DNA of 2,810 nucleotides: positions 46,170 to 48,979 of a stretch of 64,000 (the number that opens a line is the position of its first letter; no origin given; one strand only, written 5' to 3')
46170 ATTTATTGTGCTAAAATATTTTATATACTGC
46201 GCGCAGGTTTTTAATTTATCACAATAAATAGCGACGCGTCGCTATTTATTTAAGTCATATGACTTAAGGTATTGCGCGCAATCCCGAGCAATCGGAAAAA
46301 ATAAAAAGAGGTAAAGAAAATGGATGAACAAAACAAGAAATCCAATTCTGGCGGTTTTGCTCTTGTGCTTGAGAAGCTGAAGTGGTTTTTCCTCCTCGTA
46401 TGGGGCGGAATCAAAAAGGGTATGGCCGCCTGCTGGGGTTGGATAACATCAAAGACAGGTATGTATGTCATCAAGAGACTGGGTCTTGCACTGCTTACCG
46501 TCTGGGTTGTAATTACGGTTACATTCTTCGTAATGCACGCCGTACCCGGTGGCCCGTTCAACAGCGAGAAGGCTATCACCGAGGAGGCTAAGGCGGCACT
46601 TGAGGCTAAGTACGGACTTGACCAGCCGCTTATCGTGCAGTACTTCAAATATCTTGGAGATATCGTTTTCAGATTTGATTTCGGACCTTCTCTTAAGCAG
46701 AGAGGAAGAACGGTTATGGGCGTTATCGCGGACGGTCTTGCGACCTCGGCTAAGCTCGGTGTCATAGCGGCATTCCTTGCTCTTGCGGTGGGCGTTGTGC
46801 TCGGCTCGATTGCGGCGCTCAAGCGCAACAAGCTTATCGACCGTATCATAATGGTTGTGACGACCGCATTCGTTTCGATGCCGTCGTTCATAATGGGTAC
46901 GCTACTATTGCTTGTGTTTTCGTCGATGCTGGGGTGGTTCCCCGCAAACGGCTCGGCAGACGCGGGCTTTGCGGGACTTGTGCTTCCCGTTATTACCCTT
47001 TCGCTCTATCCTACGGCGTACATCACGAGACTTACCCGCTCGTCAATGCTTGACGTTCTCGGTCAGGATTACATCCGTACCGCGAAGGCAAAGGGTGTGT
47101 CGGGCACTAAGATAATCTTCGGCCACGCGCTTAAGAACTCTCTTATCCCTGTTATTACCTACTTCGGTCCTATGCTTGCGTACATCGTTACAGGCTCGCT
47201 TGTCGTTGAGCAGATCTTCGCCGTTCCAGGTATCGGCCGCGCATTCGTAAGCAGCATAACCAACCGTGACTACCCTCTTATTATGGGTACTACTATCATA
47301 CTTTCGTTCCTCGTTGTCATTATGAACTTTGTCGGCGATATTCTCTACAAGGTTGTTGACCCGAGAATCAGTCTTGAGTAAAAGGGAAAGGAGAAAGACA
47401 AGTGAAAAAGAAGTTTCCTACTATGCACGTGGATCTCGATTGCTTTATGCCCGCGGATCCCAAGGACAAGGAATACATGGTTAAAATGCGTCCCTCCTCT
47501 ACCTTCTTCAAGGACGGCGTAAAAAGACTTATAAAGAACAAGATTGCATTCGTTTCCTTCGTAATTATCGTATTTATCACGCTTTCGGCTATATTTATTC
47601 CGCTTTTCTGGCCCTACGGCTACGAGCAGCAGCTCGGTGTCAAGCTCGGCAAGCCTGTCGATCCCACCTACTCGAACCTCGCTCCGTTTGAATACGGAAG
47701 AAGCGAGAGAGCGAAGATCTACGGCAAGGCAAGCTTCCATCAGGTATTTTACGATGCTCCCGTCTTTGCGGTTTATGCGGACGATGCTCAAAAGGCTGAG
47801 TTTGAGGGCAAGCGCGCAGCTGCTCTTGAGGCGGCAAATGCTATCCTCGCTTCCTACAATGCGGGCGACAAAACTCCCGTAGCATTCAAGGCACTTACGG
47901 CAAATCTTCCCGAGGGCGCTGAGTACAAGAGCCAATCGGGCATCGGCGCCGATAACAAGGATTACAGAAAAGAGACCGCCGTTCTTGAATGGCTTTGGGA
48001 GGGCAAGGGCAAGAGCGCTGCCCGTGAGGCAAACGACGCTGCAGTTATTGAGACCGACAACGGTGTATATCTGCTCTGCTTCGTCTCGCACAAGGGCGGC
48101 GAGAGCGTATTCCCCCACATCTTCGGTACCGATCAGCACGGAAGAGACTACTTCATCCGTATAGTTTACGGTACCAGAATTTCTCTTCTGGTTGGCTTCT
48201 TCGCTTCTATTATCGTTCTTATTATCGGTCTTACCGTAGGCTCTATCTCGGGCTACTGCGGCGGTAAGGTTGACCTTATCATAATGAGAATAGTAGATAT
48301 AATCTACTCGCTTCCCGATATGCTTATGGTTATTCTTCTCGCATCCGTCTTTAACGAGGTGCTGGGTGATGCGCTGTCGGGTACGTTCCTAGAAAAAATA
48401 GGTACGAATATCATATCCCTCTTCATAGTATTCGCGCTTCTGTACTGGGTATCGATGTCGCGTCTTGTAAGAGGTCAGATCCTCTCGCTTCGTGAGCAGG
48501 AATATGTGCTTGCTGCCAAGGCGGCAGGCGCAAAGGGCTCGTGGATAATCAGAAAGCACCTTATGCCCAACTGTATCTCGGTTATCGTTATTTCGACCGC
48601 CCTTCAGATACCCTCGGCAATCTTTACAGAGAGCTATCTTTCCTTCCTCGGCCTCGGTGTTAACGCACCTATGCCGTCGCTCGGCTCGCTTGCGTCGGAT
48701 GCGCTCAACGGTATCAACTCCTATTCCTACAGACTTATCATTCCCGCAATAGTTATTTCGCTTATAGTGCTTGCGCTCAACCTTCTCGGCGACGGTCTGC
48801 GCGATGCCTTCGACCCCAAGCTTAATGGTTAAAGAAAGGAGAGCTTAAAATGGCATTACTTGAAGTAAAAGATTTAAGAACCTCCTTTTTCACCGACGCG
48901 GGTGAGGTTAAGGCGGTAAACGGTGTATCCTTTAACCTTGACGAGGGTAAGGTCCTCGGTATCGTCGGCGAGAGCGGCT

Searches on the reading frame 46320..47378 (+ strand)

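Call 69: search_protein_families(library=pfam, proteins=[window:46320-47378:+], max_evalue=0.001)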
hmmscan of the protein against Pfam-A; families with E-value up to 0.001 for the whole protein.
window:46320-47378:+ (353 aa): 2 families
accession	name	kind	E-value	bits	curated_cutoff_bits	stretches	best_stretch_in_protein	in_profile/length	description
PF00528.27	BPD_transp_1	-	8.3e-42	143.4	26.4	1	158-351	1-183/184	Binding-protein-dependent transport system inner membrane component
PF19300.4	BPD_transp_1_N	-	5.1e-08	33.5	23.8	1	49-121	4-78/114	Binding-prot-dependent transport system membrane comp, N-term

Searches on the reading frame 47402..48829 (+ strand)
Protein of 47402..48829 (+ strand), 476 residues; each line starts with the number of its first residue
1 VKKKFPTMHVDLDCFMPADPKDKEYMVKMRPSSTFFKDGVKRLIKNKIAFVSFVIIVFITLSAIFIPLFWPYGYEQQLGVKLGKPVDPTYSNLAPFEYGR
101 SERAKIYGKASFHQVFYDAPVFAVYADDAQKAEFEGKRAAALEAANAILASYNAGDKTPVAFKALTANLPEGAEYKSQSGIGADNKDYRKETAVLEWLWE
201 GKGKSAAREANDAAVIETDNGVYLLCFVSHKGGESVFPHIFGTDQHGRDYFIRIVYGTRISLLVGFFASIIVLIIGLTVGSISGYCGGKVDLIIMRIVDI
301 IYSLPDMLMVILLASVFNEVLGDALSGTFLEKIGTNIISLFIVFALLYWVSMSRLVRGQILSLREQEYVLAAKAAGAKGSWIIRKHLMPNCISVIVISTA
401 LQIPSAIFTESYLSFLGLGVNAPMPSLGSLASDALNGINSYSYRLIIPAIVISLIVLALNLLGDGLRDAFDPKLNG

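Call 69: search_protein_families(library=pfam, proteins=[window:47402-48829:+], max_evalue=0.001)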
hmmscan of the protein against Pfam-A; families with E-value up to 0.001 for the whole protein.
window:47402-48829:+ (476 aa): 2 families
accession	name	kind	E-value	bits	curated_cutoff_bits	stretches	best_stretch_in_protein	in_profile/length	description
PF00528.27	BPD_transp_1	-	1e-30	107.3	26.4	1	276-474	1-182/184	Binding-protein-dependent transport system inner membrane component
PF12911.12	OppC_N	-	8.3e-13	48.4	23.9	1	34-77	1-44/53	N-terminal TM domain of oligopeptide transport permease C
